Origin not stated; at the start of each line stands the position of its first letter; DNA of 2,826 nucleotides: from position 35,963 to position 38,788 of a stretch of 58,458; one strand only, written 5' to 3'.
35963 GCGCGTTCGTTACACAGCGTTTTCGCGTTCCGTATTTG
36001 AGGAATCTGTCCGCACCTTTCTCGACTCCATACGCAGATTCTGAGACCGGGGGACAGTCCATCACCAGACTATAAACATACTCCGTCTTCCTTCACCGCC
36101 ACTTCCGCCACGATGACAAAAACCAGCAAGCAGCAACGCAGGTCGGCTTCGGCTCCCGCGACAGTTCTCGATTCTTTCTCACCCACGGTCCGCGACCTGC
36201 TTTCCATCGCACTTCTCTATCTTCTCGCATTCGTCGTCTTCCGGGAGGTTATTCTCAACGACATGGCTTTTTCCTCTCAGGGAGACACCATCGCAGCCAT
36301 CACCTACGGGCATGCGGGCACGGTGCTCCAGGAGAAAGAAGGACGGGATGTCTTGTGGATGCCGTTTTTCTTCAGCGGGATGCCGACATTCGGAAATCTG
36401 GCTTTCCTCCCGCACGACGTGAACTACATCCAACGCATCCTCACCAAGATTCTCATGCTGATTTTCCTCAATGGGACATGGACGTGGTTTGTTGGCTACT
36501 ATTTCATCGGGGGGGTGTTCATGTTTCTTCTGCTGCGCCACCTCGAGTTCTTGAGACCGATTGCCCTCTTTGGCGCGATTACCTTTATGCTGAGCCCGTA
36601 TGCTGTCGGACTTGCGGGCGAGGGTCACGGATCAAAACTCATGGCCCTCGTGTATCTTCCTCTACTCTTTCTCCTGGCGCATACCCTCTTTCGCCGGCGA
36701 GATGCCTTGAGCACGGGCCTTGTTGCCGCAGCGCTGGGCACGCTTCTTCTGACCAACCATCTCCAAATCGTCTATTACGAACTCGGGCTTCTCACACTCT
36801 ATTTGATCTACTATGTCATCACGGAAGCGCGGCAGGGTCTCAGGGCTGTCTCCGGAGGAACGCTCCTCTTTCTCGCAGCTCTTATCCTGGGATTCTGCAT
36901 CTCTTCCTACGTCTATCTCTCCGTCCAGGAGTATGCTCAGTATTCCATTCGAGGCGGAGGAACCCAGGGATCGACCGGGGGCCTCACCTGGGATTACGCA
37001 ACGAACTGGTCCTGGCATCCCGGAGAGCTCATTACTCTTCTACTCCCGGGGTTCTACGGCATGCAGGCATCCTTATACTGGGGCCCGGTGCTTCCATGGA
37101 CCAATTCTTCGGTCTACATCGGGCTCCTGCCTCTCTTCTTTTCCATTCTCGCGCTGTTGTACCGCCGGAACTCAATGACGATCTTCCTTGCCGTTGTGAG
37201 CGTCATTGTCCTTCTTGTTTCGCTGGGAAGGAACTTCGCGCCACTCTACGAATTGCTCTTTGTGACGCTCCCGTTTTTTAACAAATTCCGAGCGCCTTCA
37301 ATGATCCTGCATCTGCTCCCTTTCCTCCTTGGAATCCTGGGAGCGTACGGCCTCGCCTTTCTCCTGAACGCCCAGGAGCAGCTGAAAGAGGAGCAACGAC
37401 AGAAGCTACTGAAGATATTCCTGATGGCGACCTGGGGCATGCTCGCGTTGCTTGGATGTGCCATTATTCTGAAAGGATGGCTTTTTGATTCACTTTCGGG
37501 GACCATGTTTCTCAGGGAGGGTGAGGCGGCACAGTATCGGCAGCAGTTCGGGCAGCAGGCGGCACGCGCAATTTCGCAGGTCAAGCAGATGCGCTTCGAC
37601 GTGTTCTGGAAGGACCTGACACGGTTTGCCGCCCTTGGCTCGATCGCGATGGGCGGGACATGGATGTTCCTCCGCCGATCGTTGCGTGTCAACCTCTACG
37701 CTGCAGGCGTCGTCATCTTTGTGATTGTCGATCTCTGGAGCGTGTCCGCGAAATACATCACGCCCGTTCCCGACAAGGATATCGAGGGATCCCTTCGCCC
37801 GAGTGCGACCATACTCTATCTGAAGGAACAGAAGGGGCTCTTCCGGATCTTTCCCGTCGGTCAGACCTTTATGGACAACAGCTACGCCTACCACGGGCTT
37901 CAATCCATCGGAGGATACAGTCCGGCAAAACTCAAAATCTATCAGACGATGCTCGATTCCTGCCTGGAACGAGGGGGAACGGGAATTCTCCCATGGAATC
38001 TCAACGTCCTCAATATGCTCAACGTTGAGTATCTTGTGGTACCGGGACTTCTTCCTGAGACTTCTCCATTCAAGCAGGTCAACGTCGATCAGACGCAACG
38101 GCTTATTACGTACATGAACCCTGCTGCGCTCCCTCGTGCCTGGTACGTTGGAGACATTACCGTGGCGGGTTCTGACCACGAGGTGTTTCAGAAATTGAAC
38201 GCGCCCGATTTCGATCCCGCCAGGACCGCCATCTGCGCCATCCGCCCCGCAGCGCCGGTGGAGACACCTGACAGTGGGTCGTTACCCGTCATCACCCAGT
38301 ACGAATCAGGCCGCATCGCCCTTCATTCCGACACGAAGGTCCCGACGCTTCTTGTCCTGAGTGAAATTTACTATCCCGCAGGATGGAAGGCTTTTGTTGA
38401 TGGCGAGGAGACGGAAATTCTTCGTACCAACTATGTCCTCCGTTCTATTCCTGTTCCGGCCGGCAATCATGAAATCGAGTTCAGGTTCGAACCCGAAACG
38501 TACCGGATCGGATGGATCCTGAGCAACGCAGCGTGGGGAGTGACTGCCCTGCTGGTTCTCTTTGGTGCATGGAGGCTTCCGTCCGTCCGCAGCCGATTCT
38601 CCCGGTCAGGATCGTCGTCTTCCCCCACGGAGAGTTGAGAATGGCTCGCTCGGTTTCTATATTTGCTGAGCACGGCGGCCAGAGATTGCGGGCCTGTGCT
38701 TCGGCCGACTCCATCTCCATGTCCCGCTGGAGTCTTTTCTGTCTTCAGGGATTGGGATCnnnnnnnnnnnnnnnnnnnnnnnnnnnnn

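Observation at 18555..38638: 20-kb glycosylation island with two YfhO-type GT-C proteins paired with GtrB/CsbB-like GT2s, in a diderm background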

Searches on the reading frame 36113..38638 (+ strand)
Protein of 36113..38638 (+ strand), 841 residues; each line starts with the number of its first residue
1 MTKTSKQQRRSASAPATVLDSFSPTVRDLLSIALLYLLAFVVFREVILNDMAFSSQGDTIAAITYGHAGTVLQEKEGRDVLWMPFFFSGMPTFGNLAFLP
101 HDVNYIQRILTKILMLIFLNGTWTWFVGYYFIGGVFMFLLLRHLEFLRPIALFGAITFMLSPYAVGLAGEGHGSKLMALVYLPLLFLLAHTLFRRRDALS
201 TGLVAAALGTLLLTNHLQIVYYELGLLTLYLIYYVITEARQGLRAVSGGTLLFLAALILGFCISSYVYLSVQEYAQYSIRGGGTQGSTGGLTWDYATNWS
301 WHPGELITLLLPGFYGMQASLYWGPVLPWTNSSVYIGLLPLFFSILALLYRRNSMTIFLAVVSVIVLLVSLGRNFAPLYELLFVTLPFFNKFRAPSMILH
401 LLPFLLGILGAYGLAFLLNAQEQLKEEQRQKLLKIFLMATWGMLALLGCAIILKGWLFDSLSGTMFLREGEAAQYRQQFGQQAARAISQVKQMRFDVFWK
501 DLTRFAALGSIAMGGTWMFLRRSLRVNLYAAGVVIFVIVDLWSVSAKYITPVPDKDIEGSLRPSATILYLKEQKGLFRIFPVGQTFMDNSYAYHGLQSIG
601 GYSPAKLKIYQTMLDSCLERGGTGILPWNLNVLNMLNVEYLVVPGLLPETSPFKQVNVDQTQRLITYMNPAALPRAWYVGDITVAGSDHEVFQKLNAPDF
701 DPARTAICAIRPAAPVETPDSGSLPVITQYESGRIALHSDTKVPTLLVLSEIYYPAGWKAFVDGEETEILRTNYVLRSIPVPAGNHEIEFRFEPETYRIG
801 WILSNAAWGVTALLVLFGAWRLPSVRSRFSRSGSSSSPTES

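Call 4: search_protein_families(library=pfam, proteins=[window:36113-38638:+], max_evalue=0.01)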
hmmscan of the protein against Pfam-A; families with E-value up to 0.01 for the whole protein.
window:36113-38638:+ (841 aa): 1 family
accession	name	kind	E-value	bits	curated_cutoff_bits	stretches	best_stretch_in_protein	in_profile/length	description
PF09586.16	YfhO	-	5.2e-09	35.5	28.5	1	727-804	758-835/835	Bacterial membrane protein YfhO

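Call 7: search_protein_families(library=ncbifam, proteins=[window:36113-38638:+], max_evalue=0.01)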
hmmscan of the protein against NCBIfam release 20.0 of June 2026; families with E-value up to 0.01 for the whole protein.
window:36113-38638:+ (841 aa): 1 family
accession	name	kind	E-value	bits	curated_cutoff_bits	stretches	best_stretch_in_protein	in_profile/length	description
NF047589.1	GlcsyltransPgfM1Strep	equivalog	2.3e-06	25.9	1400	1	747-810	883-946/955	glycosyltransferase PgfM1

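Call 57: find_homologous_proteins(query=window:36113-38638:+, max_evalue=0.00001)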
Query window:36113-38638:+ (841 aa): 489 proteins with E <= 0.00001 among 8000 candidates; the best 120 are listed.
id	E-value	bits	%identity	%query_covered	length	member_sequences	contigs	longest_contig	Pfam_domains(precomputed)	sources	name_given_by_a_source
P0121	0.0e+0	1893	100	100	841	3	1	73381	PF09586.17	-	-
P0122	0.0e+0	1342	69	100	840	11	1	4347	PF09586.17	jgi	jgi:hypothetical protein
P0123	0.0e+0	1303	68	100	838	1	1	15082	PF09586.17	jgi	jgi:hypothetical protein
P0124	0.0e+0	1196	62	100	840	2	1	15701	PF09586.17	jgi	jgi:hypothetical protein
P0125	0.0e+0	1189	61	99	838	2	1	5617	PF09586.17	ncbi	-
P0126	0.0e+0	1186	61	100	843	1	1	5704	PF09586.17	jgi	jgi:Bacterial membrane protein YfhO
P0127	0.0e+0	1185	61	100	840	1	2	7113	PF09586.17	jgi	jgi:hypothetical protein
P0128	0.0e+0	1178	60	100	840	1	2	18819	PF09586.17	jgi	jgi:hypothetical protein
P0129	0.0e+0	1174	60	100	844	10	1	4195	PF09586.17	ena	-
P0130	0.0e+0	1173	61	99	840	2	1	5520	PF09586.17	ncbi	-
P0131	0.0e+0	1171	61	98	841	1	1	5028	PF09586.17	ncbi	-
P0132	0.0e+0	1166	61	100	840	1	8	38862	PF09586.17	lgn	-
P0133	0.0e+0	1161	61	98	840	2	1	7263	PF09586.17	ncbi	-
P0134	0.0e+0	1154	61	100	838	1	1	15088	PF09586.17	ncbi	-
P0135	0.0e+0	1153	62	99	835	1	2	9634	PF09586.17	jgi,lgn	jgi:hypothetical protein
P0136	0.0e+0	1146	62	97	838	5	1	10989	PF09586.17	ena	-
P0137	0.0e+0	1135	61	95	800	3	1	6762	PF09586.17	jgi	jgi:hypothetical protein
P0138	0.0e+0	1134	59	98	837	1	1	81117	PF09586.17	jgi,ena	-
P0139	0.0e+0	1126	58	97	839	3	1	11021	PF09586.17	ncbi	-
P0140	0.0e+0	1123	59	98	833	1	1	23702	PF09586.17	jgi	jgi:hypothetical protein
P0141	0.0e+0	1120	58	98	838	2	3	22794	PF09586.17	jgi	jgi:hypothetical protein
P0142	0.0e+0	1120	58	98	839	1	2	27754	PF09586.17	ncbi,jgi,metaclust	metaclust:\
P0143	0.0e+0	1099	57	100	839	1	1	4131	PF09586.17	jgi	jgi:Bacterial membrane protein YfhO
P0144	0.0e+0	1091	59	98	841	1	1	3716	PF09586.17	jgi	jgi:hypothetical protein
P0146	0.0e+0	1064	57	97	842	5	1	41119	PF09586.17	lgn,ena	-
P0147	0.0e+0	1061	55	99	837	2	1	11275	PF09586.17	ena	-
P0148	0.0e+0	1049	56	99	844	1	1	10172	PF09586.17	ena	-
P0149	0.0e+0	1044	56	98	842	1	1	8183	PF09586.17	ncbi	-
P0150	0.0e+0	1039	55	98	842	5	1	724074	PF09586.17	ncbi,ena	-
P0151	0.0e+0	1038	56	98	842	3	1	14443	PF09586.17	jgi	jgi:hypothetical protein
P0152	0.0e+0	1036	56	99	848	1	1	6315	PF09586.17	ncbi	-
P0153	0.0e+0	1036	55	100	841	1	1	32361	PF09586.17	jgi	jgi:hypothetical protein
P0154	0.0e+0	1033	56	99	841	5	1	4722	PF09586.17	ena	-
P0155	0.0e+0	1031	55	100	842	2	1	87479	PF09586.17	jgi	jgi:hypothetical protein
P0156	0.0e+0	1030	55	99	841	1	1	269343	PF09586.17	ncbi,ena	-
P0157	0.0e+0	1029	60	90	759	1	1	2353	PF09586.17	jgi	jgi:hypothetical protein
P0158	0.0e+0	1028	55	98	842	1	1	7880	PF09586.17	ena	-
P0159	0.0e+0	1028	55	100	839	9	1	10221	PF09586.17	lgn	-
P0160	0.0e+0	1026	55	99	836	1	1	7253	PF09586.17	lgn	-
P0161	0.0e+0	1025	55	98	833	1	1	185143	PF09586.17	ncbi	-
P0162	0.0e+0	1024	54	98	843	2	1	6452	PF09586.17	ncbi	-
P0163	0.0e+0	1022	55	99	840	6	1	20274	PF09586.17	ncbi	-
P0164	0.0e+0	1020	54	100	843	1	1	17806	PF09586.17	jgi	jgi:hypothetical protein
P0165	0.0e+0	1020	54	100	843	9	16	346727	PF09586.17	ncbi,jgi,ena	jgi:hypothetical protein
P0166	0.0e+0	1017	55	100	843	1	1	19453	PF09586.17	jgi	jgi:hypothetical protein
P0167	0.0e+0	1016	53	99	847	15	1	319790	PF09586.17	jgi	jgi:hypothetical protein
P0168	0.0e+0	1013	55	96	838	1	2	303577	PF09586.17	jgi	jgi:hypothetical protein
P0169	0.0e+0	1013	54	100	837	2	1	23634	PF09586.17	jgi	jgi:hypothetical protein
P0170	0.0e+0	1013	54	100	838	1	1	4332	PF09586.17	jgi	jgi:hypothetical protein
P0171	0.0e+0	1012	53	100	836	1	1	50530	PF09586.17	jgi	jgi:hypothetical protein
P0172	0.0e+0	1012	53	100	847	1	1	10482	PF09586.17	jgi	jgi:hypothetical protein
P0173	1.3e-297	1008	54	98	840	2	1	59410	PF09586.17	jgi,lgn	jgi:hypothetical protein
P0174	1.1e-296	1005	53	100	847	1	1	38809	PF09586.17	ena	-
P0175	1.3e-296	1004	52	100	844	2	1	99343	PF09586.17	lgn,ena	-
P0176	1.6e-296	1004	55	98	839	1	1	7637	PF09586.17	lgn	-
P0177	2.1e-296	1004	54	100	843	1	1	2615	PF09586.17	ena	-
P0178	2.0e-295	1000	54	99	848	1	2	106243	PF09586.17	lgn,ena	-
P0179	3.4e-295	1000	54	99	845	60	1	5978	PF09586.17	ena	-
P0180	7.5e-295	999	54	98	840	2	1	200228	PF09586.17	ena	-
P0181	9.1e-295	998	52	99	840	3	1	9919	PF09586.17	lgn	-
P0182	3.5e-294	996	54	99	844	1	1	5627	PF09586.17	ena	-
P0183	5.6e-294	996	54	99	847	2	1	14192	PF09586.17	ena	-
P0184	2.3e-293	994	53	100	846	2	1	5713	PF09586.17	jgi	jgi:hypothetical protein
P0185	4.5e-293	993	54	99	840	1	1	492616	PF09586.17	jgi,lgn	jgi:hypothetical protein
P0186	4.5e-293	993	53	100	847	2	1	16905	PF09586.17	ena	-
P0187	8.7e-293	992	54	100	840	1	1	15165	PF09586.17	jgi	jgi:hypothetical protein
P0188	2.4e-292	990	53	99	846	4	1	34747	PF09586.17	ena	-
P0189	3.1e-292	990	52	100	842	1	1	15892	PF09586.17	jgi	jgi:hypothetical protein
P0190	2.3e-291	987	54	99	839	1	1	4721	PF09586.17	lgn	-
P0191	3.3e-291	986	53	99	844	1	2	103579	PF09586.17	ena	-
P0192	4.6e-291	986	53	100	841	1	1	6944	PF09586.17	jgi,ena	-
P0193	1.4e-290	984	52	100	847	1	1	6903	PF09586.17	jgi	jgi:hypothetical protein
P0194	7.4e-290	982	52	99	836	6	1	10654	PF09586.17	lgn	-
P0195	3.8e-289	980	53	98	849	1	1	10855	PF09586.17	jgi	jgi:hypothetical protein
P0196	3.8e-289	980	54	96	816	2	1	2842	PF09586.17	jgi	-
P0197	5.5e-289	979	53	99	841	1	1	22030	PF09586.17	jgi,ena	-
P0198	1.1e-288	978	53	98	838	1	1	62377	PF09586.17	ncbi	ncbi:MAG: YfhO family protein [Bacteroidota bacterium]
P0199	1.4e-288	978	52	99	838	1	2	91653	PF09586.17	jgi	jgi:hypothetical protein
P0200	9.7e-288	975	54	100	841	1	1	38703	PF09586.17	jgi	jgi:hypothetical protein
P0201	1.3e-287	975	52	99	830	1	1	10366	PF09586.17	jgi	jgi:hypothetical protein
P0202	1.8e-287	974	52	99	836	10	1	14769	PF09586.17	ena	-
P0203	1.9e-287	974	52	100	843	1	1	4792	PF09586.17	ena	-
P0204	6.4e-287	972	54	95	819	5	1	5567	PF09586.17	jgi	jgi:hypothetical protein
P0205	1.6e-286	971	52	100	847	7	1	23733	PF09586.17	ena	-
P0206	4.3e-286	970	53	98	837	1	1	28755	PF09586.17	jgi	jgi:hypothetical protein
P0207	2.9e-285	967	53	99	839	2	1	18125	PF09586.17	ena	-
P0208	3.9e-285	966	53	98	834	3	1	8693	PF09586.17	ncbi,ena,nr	ncbi:MAG TPA: YfhO family protein [Bacteroidota bacterium]|nr:YfhO family protein [Bacteroidota bact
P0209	5.5e-285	966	53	100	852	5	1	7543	PF09586.17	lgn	-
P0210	2.3e-284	964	52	99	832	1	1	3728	PF09586.17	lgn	-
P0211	2.5e-284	964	53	98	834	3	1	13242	PF09586.17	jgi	-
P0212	3.3e-284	963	52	99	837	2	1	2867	PF09586.17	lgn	-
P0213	4.1e-283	960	51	100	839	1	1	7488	PF09586.17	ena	-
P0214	1.2e-282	958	51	99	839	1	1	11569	PF09586.17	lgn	-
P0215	2.6e-282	957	52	99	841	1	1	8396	PF09586.17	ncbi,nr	ncbi:MAG TPA: YfhO family protein [Bacteroidota bacterium]|nr:YfhO family protein [Bacteroidota bact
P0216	3.0e-282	957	51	99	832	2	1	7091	PF09586.17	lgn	-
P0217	3.9e-282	956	52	98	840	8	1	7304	PF09586.17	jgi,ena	-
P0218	5.5e-282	956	53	98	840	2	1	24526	PF09586.17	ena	-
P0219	2.2e-281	954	52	100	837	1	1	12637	PF09586.17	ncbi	-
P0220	4.3e-281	953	51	100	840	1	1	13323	PF09586.17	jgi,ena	-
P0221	2.0e-280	951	52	99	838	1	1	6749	PF09586.17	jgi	-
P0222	2.2e-280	951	52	98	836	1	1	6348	PF09586.17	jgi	-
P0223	8.9e-280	949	51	100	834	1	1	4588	PF09586.17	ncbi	-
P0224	2.7e-279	947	53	95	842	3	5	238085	PF09586.17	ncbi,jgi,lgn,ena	jgi:hypothetical protein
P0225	2.8e-279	947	51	100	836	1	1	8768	PF09586.17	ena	-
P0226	7.1e-279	946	51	100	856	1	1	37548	PF09586.17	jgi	jgi:hypothetical protein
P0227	3.2e-278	944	51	98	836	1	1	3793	PF09586.17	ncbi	-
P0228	5.5e-278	943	52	98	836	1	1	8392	PF09586.17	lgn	-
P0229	1.3e-277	942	52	95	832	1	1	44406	PF09586.17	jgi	jgi:hypothetical protein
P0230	1.8e-277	941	51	98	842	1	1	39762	PF09586.17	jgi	jgi:hypothetical protein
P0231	2.5e-277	941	52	99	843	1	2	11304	PF10131.16,PF09586.17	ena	-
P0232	2.8e-277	940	52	95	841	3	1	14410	PF09586.17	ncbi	-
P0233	4.3e-277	940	52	99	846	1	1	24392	PF09586.17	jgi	jgi:hypothetical protein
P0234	7.5e-277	939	50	100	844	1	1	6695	PF09586.17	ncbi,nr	ncbi:MAG: YfhO family protein [Ignavibacteriae bacterium]|nr:YfhO family protein [Ignavibacteriota b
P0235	1.0e-276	939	51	99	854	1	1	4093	PF09586.17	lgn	-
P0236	1.6e-276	938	51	99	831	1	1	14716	PF09586.17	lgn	-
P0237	1.8e-276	938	51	98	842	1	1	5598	PF09586.17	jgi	jgi:hypothetical protein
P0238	2.6e-276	937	51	97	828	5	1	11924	PF09586.17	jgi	-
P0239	3.8e-276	937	53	96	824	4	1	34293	PF09586.17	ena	-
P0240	4.3e-276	936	52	97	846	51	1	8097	PF09586.17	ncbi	-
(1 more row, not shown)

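Call 60: find_related_loci(query=A2, collection=genome_contigs, flank=10000)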
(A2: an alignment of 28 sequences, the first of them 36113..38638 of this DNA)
Query A2 (841 aa) in genome_contigs; peptide patterns used: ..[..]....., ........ (x = any residue, [..] = any of these).
599 stretches matched a pattern (row limit reached: there are more); 442 encode a relative of the query (tblastn E <= 1e-3); the best 80 are kept; 80 distinct loci.
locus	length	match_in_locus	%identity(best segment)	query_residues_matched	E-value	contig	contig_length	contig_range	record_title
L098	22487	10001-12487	58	5-832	0e+0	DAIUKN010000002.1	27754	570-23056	MAG TPA_asm: Bacteroidota bacterium isolate CTOTU26107 NODE_528_length_27754_cov_4.510560, whole genome shotgun sequence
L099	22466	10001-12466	53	5-828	0e+0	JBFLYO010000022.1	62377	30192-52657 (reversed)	MAG: Bacteroidota bacterium isolate MAG087 MAG087_22, whole genome shotgun sequence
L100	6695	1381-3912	50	1-837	0e+0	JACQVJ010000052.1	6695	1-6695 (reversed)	MAG: Ignavibacteriae bacterium isolate NC_groundwater_1460_Ag_S-0.65um_52_13 S_p65_S5_coassembly_k141_494259, whole geno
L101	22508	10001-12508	53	2-828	0e+0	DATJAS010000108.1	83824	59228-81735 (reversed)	MAG TPA_asm: Bacteroidota bacterium isolate SMAG_U15333 k141_1093445, whole genome shotgun sequence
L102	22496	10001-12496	51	1-832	0e+0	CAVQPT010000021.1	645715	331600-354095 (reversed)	MAG: uncultured Bacteroidetes bacterium isolate MFD09964.bin.3.183 genome assembly, contig: contig_9311, whole genome sh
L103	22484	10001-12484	50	1-830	0e+0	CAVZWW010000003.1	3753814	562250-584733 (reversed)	MAG: uncultured Bacteroidetes bacterium isolate MFD04716.bin.1.116 genome assembly, contig: contig_9349, whole genome sh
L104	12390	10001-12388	53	1-793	0e+0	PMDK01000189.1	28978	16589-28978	MAG: Ignavibacteriae bacterium isolate fen_1286 73.20120700_E2X.266_contig_151030, whole genome shotgun sequence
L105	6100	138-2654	50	1-841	0e+0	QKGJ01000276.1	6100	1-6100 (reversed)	MAG: Ignavibacteria bacterium isolate SZUA-525 scaffold_59140, whole genome shotgun sequence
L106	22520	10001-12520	49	1-841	0e+0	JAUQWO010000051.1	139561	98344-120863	MAG: Bacteroidota bacterium isolate BIN5 contig_156716, whole genome shotgun sequence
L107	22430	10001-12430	49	1-828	0e+0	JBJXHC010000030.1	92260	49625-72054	MAG: Bacteroidota bacterium isolate F1F2.bin.124 k127_6365409, whole genome shotgun sequence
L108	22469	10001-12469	49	1-826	0e+0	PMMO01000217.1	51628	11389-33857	MAG: Ignavibacteriae bacterium isolate fen_1255 73.20100900_E1D.85_contig_10159, whole genome shotgun sequence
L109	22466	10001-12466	51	1-818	0e+0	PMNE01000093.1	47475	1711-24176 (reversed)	MAG: Ignavibacteriae bacterium isolate fen_1260 73.20100900_E3D.23_contig_2111, whole genome shotgun sequence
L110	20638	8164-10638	49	4-840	0e+0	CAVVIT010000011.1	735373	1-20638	MAG: Ignavibacteriota bacterium isolate MFD01476.bin.1.164 genome assembly, contig: contig_28933, whole genome shotgun s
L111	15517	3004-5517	50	1-832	0e+0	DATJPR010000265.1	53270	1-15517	MAG TPA_asm: Bacteroidota bacterium isolate SMAG_U14918 k141_2562300, whole genome shotgun sequence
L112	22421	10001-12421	53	21-823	0e+0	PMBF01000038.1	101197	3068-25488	MAG: Ignavibacteriae bacterium isolate fen_1294 73.20120700_E3M.80_contig_11192, whole genome shotgun sequence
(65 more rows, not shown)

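Call 86: predict_structure(alignment_id=A2)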
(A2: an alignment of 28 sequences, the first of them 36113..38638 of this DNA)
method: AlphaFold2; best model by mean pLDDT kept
length: 841 residues; sequences in the alignment: 28
mean_pLDDT: 79.9   pTM: 0.81
mean pLDDT of the five models: 79.9, 79.0, 77.3, 77.1, 72.2
residues with pLDDT >= 90: 233; 70-90: 445; 50-70: 110; < 50: 53
segments of 3 or more residues with pLDDT < 50: 1-13, 89-95, 275-289, 603-609, 833-841
pLDDT, mean of each block of 10 residues (from residue 1): 29 53 87 93 84 63 77 84 62 53 82 83 79 95 93 94 73 76 93 90 93 77 89 83 77 92 82 51 41 68 82 74 66 77 90 89 92 85 69 76 94 90 80 91 93 89 76 79 85 88 90 92 88 92 76 70 89 89 76 82 47 58 68 88 85 90 90 89 79 80 87 79 81 87 87 67 90 81 91 80 92 92 77 45 34
secondary structure, 60 per line:
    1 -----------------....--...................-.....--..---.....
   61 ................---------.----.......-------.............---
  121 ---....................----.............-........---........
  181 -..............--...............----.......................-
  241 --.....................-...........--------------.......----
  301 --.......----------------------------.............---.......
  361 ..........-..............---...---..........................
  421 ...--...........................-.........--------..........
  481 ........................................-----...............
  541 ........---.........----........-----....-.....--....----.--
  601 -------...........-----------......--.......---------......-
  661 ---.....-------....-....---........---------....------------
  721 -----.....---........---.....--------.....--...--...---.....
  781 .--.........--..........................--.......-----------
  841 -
elements in order (helices of 4 or more, strands of 3 or more residues): H18-21 H24-42 H44-48 H56-76 H91-97 H105-117 H124-143 H148-160 H162-169 H173-180 H182-195 H198-212 H217-239 H243-263 H265-275 H290-296 H303-309 H338-350 H354-370 H372-385 H395-423 H426-452 H454-462 H471-520 H526-548 H554-560 H565-572 E578-581 H583-587 H590-593 H608-618 H630-635 E638-644 E654-659 E664-668 E676-679 E681-684 H688-695 E705-708 E726-730 E734-741 E745-749 E758-762 E765-767 E770-772 E776-781 E784-792 H795-820 H823-829
